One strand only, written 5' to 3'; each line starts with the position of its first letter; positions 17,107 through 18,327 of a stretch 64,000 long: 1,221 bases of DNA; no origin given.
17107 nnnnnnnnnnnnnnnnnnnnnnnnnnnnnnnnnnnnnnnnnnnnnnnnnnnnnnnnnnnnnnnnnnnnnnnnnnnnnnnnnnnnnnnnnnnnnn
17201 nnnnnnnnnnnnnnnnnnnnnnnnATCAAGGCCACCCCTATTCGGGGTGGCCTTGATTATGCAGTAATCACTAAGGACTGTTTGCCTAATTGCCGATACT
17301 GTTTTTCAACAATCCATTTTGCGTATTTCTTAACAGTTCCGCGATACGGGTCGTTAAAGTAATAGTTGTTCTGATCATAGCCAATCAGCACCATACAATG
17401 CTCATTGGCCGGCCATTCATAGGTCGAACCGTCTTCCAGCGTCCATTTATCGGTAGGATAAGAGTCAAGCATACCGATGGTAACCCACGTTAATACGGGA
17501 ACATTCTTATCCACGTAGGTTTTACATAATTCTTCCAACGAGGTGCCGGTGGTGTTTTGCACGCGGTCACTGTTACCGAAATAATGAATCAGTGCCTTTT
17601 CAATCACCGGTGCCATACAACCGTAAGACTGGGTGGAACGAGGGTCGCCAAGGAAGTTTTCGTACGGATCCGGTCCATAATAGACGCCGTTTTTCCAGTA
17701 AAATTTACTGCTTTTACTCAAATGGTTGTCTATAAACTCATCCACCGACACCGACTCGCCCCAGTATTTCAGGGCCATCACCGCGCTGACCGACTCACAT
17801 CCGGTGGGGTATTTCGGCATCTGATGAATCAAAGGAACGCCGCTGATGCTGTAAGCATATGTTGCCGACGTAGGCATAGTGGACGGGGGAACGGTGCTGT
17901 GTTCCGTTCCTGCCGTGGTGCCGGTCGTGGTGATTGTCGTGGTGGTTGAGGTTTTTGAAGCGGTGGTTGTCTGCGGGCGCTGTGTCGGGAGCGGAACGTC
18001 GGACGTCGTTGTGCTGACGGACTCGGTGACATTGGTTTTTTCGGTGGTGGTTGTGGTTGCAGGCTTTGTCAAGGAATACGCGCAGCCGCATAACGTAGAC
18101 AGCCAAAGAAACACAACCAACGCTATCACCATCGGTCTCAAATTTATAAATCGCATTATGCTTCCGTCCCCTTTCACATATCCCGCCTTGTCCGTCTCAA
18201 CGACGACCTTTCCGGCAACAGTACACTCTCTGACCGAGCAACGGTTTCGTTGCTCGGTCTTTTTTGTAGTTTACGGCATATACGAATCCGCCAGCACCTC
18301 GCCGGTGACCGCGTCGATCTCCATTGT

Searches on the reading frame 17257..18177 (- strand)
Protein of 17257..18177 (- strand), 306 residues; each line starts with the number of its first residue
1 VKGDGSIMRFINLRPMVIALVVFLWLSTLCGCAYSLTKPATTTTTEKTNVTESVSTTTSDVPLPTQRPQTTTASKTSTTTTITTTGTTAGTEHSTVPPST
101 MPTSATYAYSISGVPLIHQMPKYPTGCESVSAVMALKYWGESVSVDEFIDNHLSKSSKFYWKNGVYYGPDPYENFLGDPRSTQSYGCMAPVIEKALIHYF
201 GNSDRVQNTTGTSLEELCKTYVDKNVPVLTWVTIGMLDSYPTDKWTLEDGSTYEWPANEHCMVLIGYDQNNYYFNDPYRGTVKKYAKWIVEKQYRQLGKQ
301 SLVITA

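Call 37: search_protein_families(library=pfam, proteins=[window:17257-18177:-], max_evalue=0.00001)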
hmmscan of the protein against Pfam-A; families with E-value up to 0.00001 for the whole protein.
window:17257-18177:- (306 aa): 1 family
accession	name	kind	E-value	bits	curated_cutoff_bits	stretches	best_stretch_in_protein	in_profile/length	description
PF13529.12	Peptidase_C39_2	-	4.5e-28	99.1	24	1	113-278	2-143/143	Peptidase_C39 like family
